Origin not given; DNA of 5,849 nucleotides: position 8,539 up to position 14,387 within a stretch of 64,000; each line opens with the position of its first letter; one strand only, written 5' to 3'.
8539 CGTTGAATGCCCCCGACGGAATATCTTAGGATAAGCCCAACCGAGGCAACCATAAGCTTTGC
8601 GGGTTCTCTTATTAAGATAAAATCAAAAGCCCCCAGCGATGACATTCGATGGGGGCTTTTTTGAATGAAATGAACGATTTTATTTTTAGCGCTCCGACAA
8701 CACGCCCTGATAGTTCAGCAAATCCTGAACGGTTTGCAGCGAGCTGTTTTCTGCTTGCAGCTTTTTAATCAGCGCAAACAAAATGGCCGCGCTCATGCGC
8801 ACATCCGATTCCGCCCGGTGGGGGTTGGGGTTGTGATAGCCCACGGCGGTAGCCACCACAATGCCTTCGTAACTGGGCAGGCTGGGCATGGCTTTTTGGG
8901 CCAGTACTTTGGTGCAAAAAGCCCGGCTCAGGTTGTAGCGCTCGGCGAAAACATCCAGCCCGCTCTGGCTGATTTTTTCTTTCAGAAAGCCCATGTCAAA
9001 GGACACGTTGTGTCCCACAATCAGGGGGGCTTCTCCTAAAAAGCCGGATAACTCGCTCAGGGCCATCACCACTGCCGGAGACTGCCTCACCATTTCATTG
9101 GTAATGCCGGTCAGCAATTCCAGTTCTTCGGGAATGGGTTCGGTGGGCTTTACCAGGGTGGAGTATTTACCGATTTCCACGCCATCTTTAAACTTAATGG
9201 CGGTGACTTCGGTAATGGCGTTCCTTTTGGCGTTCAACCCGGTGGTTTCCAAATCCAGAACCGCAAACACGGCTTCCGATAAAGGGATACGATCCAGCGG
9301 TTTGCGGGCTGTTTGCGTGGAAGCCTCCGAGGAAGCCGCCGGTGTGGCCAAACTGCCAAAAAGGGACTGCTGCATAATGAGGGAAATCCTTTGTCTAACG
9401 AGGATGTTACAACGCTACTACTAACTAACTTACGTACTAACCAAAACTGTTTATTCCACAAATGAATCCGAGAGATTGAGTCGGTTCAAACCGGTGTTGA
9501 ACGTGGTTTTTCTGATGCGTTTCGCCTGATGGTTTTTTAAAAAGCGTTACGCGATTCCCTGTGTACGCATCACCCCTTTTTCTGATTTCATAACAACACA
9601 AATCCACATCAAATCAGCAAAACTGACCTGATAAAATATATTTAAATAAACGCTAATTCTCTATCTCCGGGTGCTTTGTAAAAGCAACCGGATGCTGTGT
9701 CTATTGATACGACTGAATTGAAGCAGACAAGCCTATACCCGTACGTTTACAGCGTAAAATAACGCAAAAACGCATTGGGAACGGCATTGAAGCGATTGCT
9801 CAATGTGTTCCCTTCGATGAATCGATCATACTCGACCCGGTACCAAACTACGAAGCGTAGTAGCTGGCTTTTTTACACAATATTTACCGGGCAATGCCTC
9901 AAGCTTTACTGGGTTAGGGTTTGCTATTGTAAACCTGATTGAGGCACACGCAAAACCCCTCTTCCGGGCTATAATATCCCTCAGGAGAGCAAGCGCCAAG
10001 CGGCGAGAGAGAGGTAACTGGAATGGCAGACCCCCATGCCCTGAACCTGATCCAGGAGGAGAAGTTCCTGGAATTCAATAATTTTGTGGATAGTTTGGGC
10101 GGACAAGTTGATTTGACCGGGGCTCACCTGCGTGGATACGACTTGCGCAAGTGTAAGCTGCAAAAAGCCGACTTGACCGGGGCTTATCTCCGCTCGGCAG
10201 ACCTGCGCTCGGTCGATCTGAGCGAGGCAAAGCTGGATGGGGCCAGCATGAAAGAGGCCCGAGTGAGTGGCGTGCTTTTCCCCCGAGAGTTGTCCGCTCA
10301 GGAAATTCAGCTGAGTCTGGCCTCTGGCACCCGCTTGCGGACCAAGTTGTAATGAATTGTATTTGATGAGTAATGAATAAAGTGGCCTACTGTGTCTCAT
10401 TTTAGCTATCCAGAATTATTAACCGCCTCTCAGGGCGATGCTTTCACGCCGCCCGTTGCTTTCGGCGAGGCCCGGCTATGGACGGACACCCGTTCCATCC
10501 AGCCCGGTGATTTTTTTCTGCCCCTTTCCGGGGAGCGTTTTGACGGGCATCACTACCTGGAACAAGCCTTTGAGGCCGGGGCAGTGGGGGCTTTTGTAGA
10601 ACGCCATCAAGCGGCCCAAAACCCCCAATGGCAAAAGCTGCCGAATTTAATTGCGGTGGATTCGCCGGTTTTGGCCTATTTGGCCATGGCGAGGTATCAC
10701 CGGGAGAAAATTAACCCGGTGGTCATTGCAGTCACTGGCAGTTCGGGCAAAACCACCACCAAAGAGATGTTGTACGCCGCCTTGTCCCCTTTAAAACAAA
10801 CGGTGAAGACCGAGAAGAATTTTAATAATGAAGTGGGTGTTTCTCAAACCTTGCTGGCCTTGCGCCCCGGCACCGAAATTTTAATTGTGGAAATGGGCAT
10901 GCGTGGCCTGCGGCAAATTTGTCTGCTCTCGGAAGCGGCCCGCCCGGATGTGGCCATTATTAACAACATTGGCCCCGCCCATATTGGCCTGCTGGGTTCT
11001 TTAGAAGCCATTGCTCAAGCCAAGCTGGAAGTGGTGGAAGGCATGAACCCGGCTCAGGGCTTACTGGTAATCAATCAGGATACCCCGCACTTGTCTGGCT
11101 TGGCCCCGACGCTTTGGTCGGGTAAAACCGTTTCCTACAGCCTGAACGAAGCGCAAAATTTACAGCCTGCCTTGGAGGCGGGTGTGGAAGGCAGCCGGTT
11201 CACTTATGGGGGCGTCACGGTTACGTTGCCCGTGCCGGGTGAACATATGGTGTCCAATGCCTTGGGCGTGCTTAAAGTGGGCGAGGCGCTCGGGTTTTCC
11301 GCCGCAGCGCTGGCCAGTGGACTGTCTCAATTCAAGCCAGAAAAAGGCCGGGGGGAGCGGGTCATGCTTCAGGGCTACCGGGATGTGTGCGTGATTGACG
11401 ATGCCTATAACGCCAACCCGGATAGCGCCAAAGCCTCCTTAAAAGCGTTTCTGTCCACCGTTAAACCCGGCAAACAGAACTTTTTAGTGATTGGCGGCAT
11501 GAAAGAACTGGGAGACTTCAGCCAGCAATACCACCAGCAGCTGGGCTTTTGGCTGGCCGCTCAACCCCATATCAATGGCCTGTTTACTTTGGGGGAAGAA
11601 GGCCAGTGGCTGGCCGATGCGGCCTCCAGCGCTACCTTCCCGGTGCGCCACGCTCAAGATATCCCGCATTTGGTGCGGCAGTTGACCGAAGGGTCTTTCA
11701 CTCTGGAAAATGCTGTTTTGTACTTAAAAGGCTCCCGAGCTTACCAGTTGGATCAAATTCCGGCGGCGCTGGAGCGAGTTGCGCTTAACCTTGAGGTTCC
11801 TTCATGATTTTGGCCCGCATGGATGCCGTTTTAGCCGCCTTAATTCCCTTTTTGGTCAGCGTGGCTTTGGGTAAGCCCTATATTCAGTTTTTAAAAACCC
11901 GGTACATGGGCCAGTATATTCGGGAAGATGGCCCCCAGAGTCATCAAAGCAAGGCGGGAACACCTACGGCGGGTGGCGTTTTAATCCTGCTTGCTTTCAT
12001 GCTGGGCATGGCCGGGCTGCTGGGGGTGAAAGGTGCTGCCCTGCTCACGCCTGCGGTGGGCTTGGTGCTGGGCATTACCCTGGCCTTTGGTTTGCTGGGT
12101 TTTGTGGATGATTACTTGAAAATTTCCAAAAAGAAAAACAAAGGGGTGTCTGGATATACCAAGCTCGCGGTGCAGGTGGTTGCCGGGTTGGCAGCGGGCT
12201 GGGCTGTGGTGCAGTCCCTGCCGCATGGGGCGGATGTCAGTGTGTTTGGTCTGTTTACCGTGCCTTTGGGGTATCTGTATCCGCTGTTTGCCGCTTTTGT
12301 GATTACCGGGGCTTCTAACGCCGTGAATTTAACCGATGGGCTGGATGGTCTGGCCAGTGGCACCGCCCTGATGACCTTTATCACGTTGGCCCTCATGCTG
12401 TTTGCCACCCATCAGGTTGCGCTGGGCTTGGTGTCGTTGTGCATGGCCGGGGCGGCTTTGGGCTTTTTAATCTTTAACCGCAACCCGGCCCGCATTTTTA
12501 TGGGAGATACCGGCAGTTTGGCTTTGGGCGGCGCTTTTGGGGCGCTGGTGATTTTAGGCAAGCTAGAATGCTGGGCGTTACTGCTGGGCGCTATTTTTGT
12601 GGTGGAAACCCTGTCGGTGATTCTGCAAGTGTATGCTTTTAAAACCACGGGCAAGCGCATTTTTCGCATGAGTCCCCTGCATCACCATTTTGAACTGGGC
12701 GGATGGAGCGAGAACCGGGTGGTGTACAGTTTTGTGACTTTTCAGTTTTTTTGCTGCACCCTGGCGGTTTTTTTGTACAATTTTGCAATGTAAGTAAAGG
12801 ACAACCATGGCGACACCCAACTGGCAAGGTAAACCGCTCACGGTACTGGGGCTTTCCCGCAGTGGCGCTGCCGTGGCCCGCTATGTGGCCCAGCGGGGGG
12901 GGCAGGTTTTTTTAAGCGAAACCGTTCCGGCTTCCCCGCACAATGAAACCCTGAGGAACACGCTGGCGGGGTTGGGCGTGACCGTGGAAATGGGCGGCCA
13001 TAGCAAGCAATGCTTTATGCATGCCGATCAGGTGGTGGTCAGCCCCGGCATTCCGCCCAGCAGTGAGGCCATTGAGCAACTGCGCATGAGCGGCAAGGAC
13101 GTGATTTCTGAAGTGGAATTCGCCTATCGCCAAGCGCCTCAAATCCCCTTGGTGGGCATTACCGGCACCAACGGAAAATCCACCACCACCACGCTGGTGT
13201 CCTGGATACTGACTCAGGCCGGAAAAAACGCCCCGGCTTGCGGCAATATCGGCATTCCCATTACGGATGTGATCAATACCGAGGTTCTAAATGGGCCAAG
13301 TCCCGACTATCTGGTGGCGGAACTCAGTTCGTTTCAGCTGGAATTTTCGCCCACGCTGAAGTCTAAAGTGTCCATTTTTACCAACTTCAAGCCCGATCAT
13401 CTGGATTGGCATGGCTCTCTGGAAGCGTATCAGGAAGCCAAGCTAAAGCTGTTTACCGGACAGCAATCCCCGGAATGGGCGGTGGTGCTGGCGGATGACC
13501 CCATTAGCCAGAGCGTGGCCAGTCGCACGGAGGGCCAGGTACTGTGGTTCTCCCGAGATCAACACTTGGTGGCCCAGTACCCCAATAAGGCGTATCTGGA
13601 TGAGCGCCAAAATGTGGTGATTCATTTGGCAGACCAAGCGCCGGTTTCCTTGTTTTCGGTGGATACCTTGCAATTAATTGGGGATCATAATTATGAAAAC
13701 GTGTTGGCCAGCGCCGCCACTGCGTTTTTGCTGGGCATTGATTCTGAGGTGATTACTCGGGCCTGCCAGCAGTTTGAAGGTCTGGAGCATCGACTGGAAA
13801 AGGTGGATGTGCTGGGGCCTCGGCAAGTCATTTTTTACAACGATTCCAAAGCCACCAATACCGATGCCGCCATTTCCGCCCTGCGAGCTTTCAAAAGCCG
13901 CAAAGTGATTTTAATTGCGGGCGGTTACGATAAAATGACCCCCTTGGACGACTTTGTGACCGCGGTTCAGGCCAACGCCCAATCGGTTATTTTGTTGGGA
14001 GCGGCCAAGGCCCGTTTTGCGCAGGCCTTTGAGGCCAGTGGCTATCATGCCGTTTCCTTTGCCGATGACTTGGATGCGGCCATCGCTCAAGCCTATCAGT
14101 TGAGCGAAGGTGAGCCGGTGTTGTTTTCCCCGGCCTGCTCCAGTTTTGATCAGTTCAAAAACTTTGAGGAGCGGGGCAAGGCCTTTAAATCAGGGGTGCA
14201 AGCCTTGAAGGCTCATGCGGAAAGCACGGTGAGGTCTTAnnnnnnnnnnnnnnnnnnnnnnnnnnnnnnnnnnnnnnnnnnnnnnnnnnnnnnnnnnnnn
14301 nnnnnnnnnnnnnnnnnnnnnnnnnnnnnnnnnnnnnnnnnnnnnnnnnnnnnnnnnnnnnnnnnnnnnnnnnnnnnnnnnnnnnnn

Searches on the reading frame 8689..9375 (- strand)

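Call 9: search_protein_families(library=pfam, proteins=[window:8689-9375:-], max_evalue=0.001)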
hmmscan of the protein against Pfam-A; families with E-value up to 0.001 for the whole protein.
window:8689-9375:- (229 aa): 1 family
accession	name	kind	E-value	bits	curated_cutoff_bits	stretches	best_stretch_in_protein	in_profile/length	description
PF00929.31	RNase_T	-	9.5e-27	95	24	1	39-199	2-164/164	Exonuclease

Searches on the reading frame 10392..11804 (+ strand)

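Call 9: search_protein_families(library=pfam, proteins=[window:10392-11804:+], max_evalue=0.001)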
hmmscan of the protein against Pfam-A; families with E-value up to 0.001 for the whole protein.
window:10392-11804:+ (471 aa): 3 families
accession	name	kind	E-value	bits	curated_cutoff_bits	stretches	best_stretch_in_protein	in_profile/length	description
PF08245.18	Mur_ligase_M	-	4e-39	135.1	24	1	114-295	1-198/200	Mur ligase middle domain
PF02875.26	Mur_ligase_C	-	2e-11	45.2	28.4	1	320-448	2-126/127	Mur ligase, glutamate ligase domain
PF01225.30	Mur_ligase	-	1.7e-05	25.5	21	1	31-96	7-80/95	Mur ligase family, catalytic domain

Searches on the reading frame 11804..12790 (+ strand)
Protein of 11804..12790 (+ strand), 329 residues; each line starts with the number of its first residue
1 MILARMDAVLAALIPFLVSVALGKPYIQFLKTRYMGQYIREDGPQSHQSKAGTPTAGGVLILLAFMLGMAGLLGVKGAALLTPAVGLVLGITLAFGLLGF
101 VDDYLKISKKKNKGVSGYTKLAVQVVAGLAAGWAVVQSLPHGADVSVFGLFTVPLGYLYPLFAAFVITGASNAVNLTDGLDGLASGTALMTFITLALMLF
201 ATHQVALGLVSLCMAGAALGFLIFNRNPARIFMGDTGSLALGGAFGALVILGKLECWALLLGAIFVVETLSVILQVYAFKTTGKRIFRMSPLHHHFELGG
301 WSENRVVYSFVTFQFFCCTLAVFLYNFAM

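Call 9: search_protein_families(library=pfam, proteins=[window:11804-12790:+], max_evalue=0.001)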
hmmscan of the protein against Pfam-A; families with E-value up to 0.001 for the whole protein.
window:11804-12790:+ (329 aa): 1 family
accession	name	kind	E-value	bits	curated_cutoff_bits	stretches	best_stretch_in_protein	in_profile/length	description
PF00953.26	Glycos_transf_4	-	7.5e-37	127.2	27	1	88-252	4-159/160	Glycosyl transferase family 4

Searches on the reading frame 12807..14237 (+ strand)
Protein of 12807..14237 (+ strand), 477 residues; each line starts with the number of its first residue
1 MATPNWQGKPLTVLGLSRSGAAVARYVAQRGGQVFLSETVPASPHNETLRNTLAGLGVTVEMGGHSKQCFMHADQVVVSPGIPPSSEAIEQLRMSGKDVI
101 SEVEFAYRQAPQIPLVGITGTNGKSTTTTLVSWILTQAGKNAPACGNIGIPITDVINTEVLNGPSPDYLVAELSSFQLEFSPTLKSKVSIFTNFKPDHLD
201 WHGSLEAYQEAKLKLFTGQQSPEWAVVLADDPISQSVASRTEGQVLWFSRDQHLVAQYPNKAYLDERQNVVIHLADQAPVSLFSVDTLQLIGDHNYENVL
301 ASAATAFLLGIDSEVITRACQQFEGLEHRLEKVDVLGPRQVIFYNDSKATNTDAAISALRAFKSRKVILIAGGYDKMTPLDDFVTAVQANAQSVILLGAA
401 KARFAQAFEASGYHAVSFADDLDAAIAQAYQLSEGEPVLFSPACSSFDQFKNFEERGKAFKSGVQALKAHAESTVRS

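Call 9: search_protein_families(library=pfam, proteins=[window:12807-14237:+], max_evalue=0.001)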
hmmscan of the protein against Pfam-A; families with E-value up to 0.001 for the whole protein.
window:12807-14237:+ (477 aa): 4 families
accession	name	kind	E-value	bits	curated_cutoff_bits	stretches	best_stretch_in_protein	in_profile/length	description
PF08245.18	Mur_ligase_M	-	1.6e-30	107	24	1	118-306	1-200/200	Mur ligase middle domain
PF02875.26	Mur_ligase_C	-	9.2e-13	49.6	28.4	1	328-444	1-127/127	Mur ligase, glutamate ligase domain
PF21799.2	MurD-like_N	-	3.6e-12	46.8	27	1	11-100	3-87/88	Mur ligase MurD-like, N-terminal domain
PF21377.3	MurD_N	-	0.00029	21.2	24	1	13-87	4-75/76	MurD N-terminal domain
